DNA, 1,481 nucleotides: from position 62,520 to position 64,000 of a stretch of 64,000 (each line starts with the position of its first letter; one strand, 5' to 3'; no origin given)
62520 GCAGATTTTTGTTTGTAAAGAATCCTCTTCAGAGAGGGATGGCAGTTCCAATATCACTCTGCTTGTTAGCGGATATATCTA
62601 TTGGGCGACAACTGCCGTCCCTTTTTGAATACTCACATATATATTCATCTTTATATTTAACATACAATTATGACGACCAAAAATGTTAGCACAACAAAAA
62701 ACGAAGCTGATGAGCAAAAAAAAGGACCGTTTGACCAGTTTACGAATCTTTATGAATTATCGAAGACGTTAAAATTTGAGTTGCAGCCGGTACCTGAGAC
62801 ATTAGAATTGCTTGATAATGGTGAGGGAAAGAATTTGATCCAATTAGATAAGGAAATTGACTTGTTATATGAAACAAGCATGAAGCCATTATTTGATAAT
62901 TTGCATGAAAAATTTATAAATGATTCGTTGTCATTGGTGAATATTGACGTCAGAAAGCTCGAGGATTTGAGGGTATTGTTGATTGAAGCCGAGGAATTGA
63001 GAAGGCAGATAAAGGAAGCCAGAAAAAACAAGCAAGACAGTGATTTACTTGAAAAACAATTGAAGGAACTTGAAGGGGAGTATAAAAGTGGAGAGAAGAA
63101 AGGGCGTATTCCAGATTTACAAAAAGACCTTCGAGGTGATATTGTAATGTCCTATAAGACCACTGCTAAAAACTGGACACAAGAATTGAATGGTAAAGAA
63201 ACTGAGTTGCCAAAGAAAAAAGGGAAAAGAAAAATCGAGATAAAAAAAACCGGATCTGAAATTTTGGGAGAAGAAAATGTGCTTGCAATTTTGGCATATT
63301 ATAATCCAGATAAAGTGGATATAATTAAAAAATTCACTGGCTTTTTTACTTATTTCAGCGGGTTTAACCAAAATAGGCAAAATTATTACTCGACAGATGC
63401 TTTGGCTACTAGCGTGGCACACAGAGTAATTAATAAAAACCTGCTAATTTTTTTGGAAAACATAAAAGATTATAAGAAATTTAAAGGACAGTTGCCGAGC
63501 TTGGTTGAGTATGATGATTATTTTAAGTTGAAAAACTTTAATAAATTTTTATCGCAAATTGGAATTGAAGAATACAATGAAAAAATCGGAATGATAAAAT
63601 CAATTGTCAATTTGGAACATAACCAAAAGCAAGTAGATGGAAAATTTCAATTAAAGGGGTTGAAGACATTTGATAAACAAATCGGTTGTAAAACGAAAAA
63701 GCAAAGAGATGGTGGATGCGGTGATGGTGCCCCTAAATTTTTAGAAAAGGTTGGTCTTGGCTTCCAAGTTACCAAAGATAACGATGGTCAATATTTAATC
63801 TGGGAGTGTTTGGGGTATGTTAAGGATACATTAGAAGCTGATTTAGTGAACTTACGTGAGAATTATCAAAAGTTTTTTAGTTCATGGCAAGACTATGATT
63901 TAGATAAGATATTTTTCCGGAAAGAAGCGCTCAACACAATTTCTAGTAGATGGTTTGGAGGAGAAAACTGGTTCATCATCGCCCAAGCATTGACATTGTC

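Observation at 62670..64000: Cas12a (Cpf1) effector gene begins at the 3' edge of the window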

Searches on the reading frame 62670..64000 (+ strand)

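Call 6: search_protein_families(library=pfam, proteins=[window:62670-64000:+], max_evalue=1)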
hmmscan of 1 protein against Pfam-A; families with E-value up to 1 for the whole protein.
window:62670-64000:+ (443 aa): 6 families
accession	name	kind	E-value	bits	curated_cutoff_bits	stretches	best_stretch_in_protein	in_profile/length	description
PF18501.6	REC1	-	4e-25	89.6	37.4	2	116-338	17-250/250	Alpha helical recognition lobe domain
PF21918.1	cas_Cpf1_2nd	-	0.0035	17.8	27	1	394-441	21-66/225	CRISPR-associated endonuclease Cpf1 REC2 domain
PF02130.23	YbeY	-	0.028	14.7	25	1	79-172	11-85/129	Endoribonuclease YbeY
PF19380.4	DUF5955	-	0.22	12.4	27.1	1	107-142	15-50/88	Family of unknown function (DUF5955)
PF16519.10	TRPM_tetra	-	0.6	10.7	26.6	1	79-105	24-50/56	Tetramerisation domain of TRPM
PF19903.4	DUF6376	-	0.85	10.4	27.3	1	107-167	16-75/116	Family of unknown function (DUF6376)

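Call 7: search_protein_families(library=ncbifam, proteins=[window:62670-64000:+], max_evalue=1)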
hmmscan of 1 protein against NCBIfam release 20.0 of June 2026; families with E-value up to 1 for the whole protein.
window:62670-64000:+ (443 aa): 3 families
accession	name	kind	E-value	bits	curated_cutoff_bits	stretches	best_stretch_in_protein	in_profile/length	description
TIGR04330.1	cas_Cpf1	equivalog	4.4e-36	124.1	300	1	21-441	1-377/1288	type V CRISPR-associated protein Cas12a/Cpf1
NF052641.1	PQLLE_fam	subfamily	0.008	15.9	80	1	74-147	15-90/211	PQLLE family protein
TIGR00043.2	TIGR00043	equivalog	0.013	15.1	45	1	90-169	21-95/146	rRNA maturation RNase YbeY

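Call 8: search_solved_structures(query=window:62670-64000:+, max_evalue=1, show_alignments=3)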
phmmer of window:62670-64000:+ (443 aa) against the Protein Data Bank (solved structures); distinct sequences matched with E-value up to 1: 26.
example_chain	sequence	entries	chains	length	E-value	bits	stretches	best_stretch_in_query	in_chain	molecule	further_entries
8qwd_A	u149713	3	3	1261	1.5e-20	77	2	217-441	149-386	ReChb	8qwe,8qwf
8h9d_A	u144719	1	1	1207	3.2e-17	66.1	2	179-338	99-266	Cas12A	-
8h9d_B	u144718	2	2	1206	3.8e-17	65.8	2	179-338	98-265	Cas12A | Lb2Cas12a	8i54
9mkt_A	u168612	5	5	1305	1.6e-16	63.7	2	215-284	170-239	CRISPR-associated endonuclease Cas12a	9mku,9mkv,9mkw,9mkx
6i1l_A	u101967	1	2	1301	1.8e-16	63.6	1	21-284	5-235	CRISPR-associated endonuclease Cas12a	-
5mga_A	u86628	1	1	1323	2.2e-16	63.3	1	21-285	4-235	CRISPR-associated endonuclease Cpf1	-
8y0b_A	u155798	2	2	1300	2.2e-16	63.3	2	215-284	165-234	CRISPR-associated endonuclease Cas12a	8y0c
5ng6_A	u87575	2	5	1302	2.2e-16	63.3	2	215-284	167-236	CRISPR-associated endonuclease Cpf1 | CRISPR-associated endonuclease Cas12a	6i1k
5nfv_A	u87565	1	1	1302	2.3e-16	63.3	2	215-284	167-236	CRISPR-associated endonuclease Cpf1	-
6gtc_A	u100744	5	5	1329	2.9e-16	62.9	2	215-284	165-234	CRISPR-associated endonuclease Cas12a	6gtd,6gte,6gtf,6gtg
5kk5_A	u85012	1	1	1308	3.4e-16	62.7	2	217-288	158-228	CRISPR-associated endonuclease Cpf1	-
5b43_A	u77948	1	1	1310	3.4e-16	62.7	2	217-291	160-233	CRISPR-associated endonuclease Cpf1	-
5xh7_A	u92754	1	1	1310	3.4e-16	62.7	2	217-291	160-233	CRISPR-associated endonuclease Cpf1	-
5xh6_A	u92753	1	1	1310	3.4e-16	62.7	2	217-291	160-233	CRISPR-associated endonuclease Cpf1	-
8sfi_A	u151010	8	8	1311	3.5e-16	62.6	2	217-291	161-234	CRISPR-associated endonuclease Cas12a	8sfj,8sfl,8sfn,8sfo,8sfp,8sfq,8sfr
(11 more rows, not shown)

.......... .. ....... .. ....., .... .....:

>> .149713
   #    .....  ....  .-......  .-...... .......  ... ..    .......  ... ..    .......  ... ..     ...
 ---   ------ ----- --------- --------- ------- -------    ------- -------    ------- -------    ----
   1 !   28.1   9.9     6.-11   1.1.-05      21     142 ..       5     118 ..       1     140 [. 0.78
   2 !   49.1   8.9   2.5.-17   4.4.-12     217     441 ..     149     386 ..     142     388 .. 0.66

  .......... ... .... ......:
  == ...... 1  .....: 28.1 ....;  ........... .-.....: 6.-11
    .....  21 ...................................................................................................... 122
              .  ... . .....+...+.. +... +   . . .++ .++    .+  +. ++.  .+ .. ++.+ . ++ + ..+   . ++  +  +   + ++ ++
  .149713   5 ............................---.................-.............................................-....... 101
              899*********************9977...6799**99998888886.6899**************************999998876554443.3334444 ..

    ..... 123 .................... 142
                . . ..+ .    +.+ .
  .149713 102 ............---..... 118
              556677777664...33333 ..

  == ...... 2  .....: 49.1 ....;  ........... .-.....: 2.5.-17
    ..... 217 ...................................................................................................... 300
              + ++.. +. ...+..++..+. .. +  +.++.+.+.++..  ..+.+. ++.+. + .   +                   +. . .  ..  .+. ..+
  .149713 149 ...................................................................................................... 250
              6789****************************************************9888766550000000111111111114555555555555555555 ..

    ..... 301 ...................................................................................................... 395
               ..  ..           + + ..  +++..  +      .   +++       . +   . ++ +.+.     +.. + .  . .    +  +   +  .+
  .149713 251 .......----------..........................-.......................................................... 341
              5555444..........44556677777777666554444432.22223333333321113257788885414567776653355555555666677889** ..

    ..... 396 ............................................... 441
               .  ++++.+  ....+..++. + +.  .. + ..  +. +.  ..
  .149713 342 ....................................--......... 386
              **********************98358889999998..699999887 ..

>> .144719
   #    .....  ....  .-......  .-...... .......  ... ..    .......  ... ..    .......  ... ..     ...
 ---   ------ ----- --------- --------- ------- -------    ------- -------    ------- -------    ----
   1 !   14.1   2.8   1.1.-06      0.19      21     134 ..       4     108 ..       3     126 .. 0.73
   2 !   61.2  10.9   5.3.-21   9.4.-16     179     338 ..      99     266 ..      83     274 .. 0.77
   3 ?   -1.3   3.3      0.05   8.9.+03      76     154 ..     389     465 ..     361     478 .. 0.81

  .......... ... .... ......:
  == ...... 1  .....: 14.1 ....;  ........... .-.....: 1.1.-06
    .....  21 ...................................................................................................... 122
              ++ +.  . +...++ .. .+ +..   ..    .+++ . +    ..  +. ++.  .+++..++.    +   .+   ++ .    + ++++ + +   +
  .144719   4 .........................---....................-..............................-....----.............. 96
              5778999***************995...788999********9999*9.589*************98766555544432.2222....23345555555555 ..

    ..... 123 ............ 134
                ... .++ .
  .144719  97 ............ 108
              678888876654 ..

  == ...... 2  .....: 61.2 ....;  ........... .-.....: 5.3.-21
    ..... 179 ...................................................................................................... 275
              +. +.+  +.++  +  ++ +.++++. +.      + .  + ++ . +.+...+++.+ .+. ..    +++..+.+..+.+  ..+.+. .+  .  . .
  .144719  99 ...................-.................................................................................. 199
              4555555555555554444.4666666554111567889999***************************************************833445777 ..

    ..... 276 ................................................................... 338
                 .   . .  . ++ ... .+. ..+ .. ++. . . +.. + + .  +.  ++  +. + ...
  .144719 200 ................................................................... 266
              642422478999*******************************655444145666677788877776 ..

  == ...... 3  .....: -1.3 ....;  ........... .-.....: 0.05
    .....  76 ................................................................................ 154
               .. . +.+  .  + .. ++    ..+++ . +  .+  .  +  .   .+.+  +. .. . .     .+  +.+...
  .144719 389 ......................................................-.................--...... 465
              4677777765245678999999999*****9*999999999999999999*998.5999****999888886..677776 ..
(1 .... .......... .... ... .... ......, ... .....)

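Call 10: find_homologous_proteins(query=window:62670-64000:+)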
Query window:62670-64000:+ (443 aa): 17 proteins with E <= 0.001 among 8000 candidates.
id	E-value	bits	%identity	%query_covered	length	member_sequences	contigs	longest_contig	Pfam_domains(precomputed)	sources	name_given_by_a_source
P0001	5.2e-290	980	100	100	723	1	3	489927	PF18501.8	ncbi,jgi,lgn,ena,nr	ncbi:TPA: hypothetical protein DF272_02450 [Candidatus Falkowbacteria bacterium]|nr:hypothetical pro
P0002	2.3e-89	319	44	96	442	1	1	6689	PF18501.8,PF21918.3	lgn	-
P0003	3.3e-85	305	44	95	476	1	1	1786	PF18501.8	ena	-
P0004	2.5e-45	174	35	96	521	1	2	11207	PF18501.8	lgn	-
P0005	6.8e-41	159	37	87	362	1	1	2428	PF18501.8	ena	-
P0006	8.9e-34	136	33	97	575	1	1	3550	PF18501.8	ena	-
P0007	2.3e-28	118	32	95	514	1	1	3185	PF18501.8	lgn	-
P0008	4.5e-25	107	32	74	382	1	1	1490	PF18501.8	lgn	-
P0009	1.9e-23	101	30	96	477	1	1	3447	PF18501.8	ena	-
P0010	3.1e-21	94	27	96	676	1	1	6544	PF18501.8,PF21918.3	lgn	-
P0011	4.3e-21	94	33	69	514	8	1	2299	PF18501.8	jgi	-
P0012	9.2e-19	86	33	72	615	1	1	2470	PF18501.8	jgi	-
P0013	3.7e-17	81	29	94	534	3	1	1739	PF18501.8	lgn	-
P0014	4.0e-17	81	28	95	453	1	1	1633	PF18501.8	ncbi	-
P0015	1.6e-15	75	28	87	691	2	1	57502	PF18501.8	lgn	-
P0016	4.5e-15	74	32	65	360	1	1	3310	PF18501.8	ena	-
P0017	1.7e-13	69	39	27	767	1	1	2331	PF22222.2,PF18501.8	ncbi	ncbi:MAG: type V CRISPR-associated protein Cas12a/Cpf1, partial [Candidatus Moraniibacteriota bacter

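Call 11: find_encoding_contigs(protein=P0001, flank=10000, max_places=4)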
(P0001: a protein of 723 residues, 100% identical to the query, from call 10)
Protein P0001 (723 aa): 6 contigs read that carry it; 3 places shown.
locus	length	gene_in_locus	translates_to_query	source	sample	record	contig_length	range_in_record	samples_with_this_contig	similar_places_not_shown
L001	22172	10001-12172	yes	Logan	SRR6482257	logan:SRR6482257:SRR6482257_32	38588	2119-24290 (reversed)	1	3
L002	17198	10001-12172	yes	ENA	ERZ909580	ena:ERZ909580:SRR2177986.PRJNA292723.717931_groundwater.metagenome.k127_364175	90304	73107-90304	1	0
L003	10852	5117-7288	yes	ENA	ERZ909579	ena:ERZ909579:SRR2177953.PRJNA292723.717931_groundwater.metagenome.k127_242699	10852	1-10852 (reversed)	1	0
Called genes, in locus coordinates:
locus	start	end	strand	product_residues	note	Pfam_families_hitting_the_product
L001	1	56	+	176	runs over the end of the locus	-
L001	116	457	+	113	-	PF04020:Phage_holin_4_2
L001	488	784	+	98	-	-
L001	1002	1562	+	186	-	PF02677:QueH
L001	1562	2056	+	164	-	-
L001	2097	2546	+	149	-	-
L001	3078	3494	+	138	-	-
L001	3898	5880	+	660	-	PF00580:UvrD-helicase, PF13245:AAA_19, PF13604:AAA_30 (faint), PF01443:Viral_helicase1 (faint), PF13361:UvrD_C, PF13538:UvrD_C_2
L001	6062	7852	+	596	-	-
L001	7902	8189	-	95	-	-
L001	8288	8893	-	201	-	-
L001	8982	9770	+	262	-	PF01988:VIT1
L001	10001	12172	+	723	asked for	PF18501:REC1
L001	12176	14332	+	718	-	PF22222:Cpf1_PI-like, PF18516:RuvC_1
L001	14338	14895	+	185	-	PF01930:Cas_Cas4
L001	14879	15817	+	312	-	PF01867:Cas_Cas1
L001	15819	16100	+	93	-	PF09827:CRISPR_Cas2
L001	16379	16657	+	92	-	-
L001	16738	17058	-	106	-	-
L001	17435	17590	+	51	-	-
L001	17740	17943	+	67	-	-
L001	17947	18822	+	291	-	PF13292:DXP_synthase_N, PF00456:Transketolase_N, PF00676:E1_dh, PF09364:XFP_N (weak)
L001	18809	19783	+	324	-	PF02779:Transket_pyr, PF02780:Transketolase_C, PF22613:Transketolase_C_1 (weak)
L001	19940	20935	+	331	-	PF00389:2-Hacid_dh, PF03446:NAD_binding_2 (faint), PF02826:2-Hacid_dh_C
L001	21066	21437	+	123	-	-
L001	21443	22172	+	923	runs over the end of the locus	PF13191:AAA_16 (faint), PF00158:Sigma54_activat (faint), PF00004:AAA (weak), PF17871:AAA_lid_9 (weak), PF07724:AAA_2, PF00004:AAA (weak), PF07728:AAA_5, PF10431:ClpB_D2-small, +1 more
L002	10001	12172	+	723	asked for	PF18501:REC1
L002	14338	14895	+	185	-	PF01930:Cas_Cas4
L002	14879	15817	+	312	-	PF01867:Cas_Cas1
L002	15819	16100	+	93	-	PF09827:CRISPR_Cas2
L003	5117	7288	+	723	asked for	PF18501:REC1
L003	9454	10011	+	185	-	PF01930:Cas_Cas4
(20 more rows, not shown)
